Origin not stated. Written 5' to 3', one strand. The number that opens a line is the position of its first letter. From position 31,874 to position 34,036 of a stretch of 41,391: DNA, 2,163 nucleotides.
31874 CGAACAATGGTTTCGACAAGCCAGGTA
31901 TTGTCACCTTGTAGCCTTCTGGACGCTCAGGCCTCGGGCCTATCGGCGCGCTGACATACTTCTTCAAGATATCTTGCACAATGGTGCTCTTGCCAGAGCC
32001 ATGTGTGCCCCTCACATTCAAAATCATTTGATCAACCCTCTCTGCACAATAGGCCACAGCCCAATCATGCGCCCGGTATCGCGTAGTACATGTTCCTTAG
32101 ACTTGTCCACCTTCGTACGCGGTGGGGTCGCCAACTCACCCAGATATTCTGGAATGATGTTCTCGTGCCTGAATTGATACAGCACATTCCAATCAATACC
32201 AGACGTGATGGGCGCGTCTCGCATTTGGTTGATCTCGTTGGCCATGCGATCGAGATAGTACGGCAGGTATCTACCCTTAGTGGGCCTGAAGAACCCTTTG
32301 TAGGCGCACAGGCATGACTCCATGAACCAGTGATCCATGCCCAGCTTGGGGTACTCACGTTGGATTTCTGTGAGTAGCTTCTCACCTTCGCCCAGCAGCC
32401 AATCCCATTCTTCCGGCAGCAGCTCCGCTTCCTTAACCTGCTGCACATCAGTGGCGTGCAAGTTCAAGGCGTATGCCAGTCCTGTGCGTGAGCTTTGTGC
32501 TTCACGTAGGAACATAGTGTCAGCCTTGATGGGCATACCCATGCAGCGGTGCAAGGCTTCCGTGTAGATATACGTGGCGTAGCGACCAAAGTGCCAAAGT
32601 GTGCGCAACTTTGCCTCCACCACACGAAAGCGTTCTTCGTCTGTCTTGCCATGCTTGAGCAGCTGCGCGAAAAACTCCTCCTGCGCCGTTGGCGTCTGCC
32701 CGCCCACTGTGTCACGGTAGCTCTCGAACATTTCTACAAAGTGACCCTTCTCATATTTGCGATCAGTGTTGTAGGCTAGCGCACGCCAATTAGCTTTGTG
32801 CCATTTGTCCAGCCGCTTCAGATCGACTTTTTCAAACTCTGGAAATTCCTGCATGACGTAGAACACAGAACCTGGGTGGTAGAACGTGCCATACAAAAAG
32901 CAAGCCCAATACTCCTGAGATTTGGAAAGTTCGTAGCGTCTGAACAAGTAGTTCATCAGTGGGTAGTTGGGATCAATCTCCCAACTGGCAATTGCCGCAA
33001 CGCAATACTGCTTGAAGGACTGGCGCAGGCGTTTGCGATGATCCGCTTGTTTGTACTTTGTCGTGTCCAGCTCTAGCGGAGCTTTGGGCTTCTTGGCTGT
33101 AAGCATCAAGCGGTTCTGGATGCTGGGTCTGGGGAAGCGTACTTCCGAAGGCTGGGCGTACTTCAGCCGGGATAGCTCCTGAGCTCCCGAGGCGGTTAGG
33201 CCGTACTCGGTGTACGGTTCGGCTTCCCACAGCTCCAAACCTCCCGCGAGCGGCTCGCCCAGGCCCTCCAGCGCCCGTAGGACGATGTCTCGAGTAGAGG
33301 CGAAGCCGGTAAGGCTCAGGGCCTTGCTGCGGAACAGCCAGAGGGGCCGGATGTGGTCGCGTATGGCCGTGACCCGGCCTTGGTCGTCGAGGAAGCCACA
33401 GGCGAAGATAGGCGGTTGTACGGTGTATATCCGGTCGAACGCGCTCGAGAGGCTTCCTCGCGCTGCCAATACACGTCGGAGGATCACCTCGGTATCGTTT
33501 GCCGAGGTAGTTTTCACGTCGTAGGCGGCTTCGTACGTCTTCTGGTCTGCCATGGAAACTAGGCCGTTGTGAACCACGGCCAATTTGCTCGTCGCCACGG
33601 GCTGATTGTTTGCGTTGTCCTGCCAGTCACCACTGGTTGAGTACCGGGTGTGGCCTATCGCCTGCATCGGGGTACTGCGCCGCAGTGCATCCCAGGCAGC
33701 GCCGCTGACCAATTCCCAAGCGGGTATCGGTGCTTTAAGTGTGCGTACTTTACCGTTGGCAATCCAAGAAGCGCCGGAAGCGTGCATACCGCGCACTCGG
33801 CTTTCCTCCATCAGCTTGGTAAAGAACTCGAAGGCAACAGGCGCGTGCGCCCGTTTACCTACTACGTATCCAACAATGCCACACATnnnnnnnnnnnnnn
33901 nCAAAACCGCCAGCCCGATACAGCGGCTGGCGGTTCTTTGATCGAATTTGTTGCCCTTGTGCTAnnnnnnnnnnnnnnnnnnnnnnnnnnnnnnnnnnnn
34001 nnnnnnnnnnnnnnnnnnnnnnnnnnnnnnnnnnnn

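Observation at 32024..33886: Glutamine amidotransferase fused to a ~400-aa domain of unknown function inside the modification operon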

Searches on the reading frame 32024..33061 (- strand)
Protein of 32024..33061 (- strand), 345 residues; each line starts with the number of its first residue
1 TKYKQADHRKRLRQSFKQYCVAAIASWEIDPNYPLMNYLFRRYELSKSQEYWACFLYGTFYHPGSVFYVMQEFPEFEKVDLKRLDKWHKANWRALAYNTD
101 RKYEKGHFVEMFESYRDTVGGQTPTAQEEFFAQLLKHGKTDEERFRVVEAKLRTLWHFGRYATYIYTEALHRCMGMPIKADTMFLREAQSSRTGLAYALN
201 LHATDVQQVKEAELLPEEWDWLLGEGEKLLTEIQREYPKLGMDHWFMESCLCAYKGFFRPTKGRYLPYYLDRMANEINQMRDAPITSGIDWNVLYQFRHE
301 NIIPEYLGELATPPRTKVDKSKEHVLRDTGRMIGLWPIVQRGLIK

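Call 85: search_protein_representatives(protein=window:32024-33061:-)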
Query: 345 residues. Proteins with E-value up to 0.001 (for the whole library): 323; up to 1e-10: 168; up to 1e-30: 57. The best 150 are listed.
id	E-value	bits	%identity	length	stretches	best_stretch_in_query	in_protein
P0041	1.3e-104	366.6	54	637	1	12-344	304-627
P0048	3.5e-94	332.3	51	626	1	5-344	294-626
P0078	8.1e-78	278.4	46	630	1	5-339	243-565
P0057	3.0e-77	276.6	43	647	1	7-344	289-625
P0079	2.8e-70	253.6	58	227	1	111-343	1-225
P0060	1.0e-63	232.0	70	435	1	6-153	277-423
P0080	2.2e-62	227.7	45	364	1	26-318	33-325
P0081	9.4e-58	212.4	37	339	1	11-344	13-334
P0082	8.1e-56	206.1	35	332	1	5-342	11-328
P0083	8.4e-54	199.4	39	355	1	11-309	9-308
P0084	1.0e-53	199.2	37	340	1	10-305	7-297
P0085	5.7e-51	190.1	39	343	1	8-334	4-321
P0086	3.3e-49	184.3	35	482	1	16-315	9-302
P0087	1.5e-48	182.2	33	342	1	11-335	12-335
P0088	3.4e-48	181.0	41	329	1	6-304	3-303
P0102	7.6e-39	150.3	34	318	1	9-311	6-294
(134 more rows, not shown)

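Call 87: find_encoding_contigs(protein=P0081, flank=6000, max_places=1)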
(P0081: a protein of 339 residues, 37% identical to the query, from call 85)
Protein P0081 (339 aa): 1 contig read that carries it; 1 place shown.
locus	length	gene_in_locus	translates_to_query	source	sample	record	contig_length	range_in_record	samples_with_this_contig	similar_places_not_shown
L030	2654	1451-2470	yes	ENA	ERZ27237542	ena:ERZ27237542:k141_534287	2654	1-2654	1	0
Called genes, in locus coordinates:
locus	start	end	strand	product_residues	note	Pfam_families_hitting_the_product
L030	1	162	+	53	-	?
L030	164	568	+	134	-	-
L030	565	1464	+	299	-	PF13522:GATase_6 (weak)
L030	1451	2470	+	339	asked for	PF18724:ADDT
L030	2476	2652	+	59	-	?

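Call 88: find_encoding_contigs(protein=P0102, flank=6000, max_places=1)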
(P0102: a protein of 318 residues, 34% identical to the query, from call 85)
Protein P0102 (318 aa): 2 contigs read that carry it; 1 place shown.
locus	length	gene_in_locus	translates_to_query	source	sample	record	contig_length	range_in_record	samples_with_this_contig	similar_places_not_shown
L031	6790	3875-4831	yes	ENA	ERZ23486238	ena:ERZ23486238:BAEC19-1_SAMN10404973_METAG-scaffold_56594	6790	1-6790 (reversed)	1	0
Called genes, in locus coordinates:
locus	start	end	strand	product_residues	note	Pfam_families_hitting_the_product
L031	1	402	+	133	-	?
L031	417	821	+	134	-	-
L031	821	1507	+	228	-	-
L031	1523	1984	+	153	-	-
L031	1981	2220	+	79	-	-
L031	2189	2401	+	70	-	-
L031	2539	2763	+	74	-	-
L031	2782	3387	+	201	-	PF02223:Thymidylate_kin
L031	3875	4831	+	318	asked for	PF18724:ADDT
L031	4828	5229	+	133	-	PF00583:Acetyltransf_1, PF13673:Acetyltransf_10, PF13508:Acetyltransf_7, PF14542:Acetyltransf_CG (weak)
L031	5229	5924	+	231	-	PF10050:DUF2284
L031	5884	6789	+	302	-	?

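Call 89: find_encoding_contigs(protein=P0088, flank=6000, max_places=1)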
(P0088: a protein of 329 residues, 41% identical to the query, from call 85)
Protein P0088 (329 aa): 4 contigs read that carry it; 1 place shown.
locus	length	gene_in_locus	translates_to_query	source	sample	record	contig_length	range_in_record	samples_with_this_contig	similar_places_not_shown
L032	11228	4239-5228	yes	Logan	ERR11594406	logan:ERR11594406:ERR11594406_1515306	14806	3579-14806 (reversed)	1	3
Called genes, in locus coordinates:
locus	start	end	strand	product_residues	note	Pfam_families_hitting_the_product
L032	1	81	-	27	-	?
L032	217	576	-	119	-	-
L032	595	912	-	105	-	PF12728:HTH_17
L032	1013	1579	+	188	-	-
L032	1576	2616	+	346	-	PF12851:Tet_JBP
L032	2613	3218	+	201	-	PF18748:HMUDK_HMUD1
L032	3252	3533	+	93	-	-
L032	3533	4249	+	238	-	PF13522:GATase_6, PF13537:GATase_7 (faint)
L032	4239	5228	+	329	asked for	PF18724:ADDT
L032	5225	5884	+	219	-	-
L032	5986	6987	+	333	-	PF13730:HTH_36 (weak)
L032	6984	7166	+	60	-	-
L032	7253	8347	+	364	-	PF01738:DLH (faint), PF12146:Hydrolase_4 (faint), PF08840:BAAT_C (weak)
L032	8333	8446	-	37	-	-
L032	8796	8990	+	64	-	-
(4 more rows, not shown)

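Call 90: find_encoding_contigs(protein=P0085, flank=6000, max_places=1)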
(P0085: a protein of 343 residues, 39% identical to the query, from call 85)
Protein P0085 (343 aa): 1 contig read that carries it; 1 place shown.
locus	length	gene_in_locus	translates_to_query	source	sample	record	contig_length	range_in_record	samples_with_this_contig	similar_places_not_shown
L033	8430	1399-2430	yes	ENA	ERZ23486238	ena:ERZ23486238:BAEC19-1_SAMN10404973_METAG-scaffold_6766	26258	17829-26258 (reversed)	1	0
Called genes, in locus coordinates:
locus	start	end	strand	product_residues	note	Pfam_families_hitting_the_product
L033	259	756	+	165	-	-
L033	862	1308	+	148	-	-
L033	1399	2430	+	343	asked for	PF18724:ADDT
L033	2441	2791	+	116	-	-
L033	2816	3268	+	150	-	-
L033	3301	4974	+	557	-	PF00270:DEAD, PF04851:ResIII, PF00271:Helicase_C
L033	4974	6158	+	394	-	-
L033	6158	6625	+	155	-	-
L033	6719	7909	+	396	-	PF00583:Acetyltransf_1, PF13673:Acetyltransf_10, PF13508:Acetyltransf_7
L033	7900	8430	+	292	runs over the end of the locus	PF10050:DUF2284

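Call 91: find_encoding_contigs(protein=P0083, flank=6000, max_places=1)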
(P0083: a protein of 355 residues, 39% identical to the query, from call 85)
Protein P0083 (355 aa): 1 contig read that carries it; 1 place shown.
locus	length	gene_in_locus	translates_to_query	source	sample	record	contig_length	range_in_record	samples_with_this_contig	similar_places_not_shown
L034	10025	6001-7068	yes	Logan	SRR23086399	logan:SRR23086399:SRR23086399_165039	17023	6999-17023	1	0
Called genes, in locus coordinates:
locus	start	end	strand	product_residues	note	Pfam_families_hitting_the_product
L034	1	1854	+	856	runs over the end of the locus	-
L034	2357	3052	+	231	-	PF26809:Phage_T4_gp13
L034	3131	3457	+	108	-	-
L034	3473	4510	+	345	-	PF18723:HMUDK_hel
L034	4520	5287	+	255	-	PF18747:HMUD2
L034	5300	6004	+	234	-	PF13522:GATase_6, PF13537:GATase_7 (weak)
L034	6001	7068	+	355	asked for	PF18724:ADDT, PF18746:aGPT-Pplase3 (faint)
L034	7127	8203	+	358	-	PF00303:Thymidylat_synt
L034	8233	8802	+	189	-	PF12917:YfbR-like, PF13023:HD_3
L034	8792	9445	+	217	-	-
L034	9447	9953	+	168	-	-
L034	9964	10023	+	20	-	?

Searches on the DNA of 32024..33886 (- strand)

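Call 4: search_dna_similar(query=window:32024-33886:-, collection=phages, mode=near)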
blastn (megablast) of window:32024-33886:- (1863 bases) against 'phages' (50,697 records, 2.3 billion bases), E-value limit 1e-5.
No match.

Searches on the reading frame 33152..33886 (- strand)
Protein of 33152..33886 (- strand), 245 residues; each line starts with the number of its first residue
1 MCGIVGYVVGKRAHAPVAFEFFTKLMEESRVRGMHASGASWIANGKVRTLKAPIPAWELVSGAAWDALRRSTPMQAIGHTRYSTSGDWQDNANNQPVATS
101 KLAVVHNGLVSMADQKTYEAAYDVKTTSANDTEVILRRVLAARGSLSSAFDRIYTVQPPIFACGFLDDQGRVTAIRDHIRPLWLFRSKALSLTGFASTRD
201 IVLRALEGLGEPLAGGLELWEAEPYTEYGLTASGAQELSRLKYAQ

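Call 80: search_dna_similar(query=window:33152-33886:-, collection=phages, mode=protein, max_rows=40, max_evalue=0.001)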
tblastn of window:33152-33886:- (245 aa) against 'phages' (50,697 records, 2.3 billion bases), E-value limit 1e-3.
Records with a match: 148; places in all: 150; records where one place covers at least 80% of the query: 3.
Best place of each record, by identity: <60% 148.
By first word of the organism name: Pseudomonas 103; Vibrio 13; Arthrobacter 11; Bacteriophage 5; Listeria 4; phage 2; Acinetobacter 2; Bruynoghevirus 2; Aeromonas 2; Staphylococcus 1; and 3 more.
By host as written in the record: Pseudomonas aeruginosa 39; - 20; Pseudomonas aeruginosa PAO1 16; Arthrobacter sp. ATCC 21022 10; Pseudomonas sp. 6; Listeria monocytogenes 4; Vibrio parahaemolyticus 4; Pseudomonas aeruginosa strain PAO1 deltafliF 4; and 36 more.
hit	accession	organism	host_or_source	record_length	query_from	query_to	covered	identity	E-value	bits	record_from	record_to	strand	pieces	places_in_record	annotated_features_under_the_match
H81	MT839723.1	Bacteriophage sp.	human fecal samples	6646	1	202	82%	26.9%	1e-7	57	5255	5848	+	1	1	record has no annotation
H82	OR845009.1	Staphylococcus phage SA 1306 Kay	Staphylococcus aureus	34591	1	202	82%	26.1%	4e-5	50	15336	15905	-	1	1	record has no annotation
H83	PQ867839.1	phage T2S2-k141_370465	Crassostrea hongkongensis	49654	1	197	80%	26.6%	3e-4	47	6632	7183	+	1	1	aminotransferase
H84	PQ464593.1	Pseudomonas phage Rembedalsseter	Pseudomonas trivialis B08_4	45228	1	184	75%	27.6%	8e-6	52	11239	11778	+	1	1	L-glutamine-D-fructose-6-phosphate aminotransferase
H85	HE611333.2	Pseudomonas phage tf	Pseudomonas putida PpG1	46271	1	184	75%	27.5%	5e-6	53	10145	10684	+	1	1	glutamine amidotransferase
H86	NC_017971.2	Pseudomonas phage tf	Pseudomonas putida PpG1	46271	1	184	75%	27.5%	5e-6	53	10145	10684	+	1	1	L-glutamine-D-fructose-6-phosphate aminotransferase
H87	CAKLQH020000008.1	Acinetobacter phage MD-2021a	not known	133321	1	166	68%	29.1%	8e-6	52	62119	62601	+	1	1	glmS: glucosamine--fructose-6-phosphate aminotransferase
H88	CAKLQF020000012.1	Acinetobacter phage MD-2021a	not known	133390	1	166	68%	29.1%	8e-6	52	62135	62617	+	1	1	glmS: glucosamine--fructose-6-phosphate aminotransferase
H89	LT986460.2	Pseudomonas phage GP100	-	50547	1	184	75%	25.9%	6e-6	53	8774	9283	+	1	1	Phage protein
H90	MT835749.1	Bacteriophage sp.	human fecal samples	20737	1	139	57%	34.0%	5e-11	68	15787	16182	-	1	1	record has no annotation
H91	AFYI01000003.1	Salmonella enterica subsp. enterica serovar Infantis str. ...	Homo sapiens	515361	1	152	62%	30.6%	7e-4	46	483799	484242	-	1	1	glutamine-fructose-6-phosphate transaminase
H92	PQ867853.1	phage KZY1-k141_1263260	Crassostrea hongkongensis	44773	1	184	75%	25.3%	1e-5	52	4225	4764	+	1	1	L-glutamine-D-fructose-6-phosphate aminotransferase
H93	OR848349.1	Listeria phage LM 4-14-1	Listeria monocytogenes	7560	1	167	68%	27.6%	1e-5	51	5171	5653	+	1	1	record has no annotation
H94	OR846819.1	Listeria phage LM 4-11-1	Listeria monocytogenes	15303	1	167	68%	27.6%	1e-5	51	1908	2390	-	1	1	record has no annotation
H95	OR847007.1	Listeria phage LM 4-11-1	Listeria monocytogenes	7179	1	167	68%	27.6%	2e-5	51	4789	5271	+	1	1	record has no annotation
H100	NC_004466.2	Pseudomonas phage PaP3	-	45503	1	142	58%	28.6%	4e-6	53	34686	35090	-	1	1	orf45: L-glutamine-D-fructose-6-phosphate aminotransferase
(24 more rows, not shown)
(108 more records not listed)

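Call 81: get_annotated_region(hit=H90, flank=6000)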
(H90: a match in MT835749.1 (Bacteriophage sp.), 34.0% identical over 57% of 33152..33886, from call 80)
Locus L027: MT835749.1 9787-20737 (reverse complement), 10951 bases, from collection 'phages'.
description: UNVERIFIED: Bacteriophage sp. clone scaffold_596 genomic sequence.
organism: Bacteriophage sp. (NCBI taxid 38018)
taxonomy: Viruses
host: -; source: human fecal samples; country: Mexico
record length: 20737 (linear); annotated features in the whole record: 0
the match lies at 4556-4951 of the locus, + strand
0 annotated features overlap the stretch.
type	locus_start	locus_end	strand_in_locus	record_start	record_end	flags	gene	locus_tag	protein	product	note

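Call 82: get_annotated_region(hit=H81, flank=6000)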
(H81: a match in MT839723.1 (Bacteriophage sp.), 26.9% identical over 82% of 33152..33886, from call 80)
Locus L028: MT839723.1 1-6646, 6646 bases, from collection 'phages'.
description: UNVERIFIED: Bacteriophage sp. clone scaffold_11598 genomic sequence.
organism: Bacteriophage sp. (NCBI taxid 38018)
taxonomy: Viruses
host: -; source: human fecal samples; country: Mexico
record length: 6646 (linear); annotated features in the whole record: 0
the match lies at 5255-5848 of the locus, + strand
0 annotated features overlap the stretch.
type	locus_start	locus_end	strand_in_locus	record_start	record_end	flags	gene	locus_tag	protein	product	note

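Call 83: get_annotated_region(hit=H100, flank=4000)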
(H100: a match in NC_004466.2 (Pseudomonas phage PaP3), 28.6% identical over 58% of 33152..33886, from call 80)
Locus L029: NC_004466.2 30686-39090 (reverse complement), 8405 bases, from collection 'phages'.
description: Pseudomonas aeruginosa phage PaP3, complete genome.
organism: Pseudomonas phage PaP3 (NCBI taxid 2905964)
taxonomy: Viruses; Duplodnaviria; Heunggongvirae; Uroviricota; Caudoviricetes; Bruynoghevirus; Bruynoghevirus PaP3
host: -; source: -; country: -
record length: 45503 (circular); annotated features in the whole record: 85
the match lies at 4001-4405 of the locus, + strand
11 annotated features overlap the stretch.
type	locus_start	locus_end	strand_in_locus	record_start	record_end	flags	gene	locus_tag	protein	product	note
CDS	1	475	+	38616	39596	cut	orf50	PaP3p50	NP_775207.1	ORF.50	-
CDS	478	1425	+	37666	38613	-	orf49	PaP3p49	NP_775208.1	ORF.49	-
CDS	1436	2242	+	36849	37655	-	orf48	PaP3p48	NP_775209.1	COOH.NH2 ligase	-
CDS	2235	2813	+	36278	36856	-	orf47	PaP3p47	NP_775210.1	ORF.47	-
CDS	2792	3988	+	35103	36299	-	orf46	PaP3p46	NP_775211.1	amidoligase enzyme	similar to L-gluamine-D-fructose-6-phosphate aminotransferase gene of Bacillus subilis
CDS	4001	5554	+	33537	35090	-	orf45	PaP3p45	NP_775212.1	L-glutamine-D-fructose-6-phosphate aminotransferase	-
CDS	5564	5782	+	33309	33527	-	orf44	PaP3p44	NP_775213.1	ORF.44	-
CDS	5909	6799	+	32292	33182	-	orf43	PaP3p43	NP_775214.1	ribosomal protein S6 glutaminyl transferase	-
CDS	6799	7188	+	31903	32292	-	orf42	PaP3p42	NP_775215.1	gamma-glutamyl cyclotransferase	similar to a conserved hypotheical protein of Vibrio cholerae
CDS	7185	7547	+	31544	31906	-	orf41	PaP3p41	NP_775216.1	ORF.41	-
CDS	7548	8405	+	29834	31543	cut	orf40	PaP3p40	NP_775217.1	DNA primase/helicase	similar to primase/helicase of Roseophase SIO1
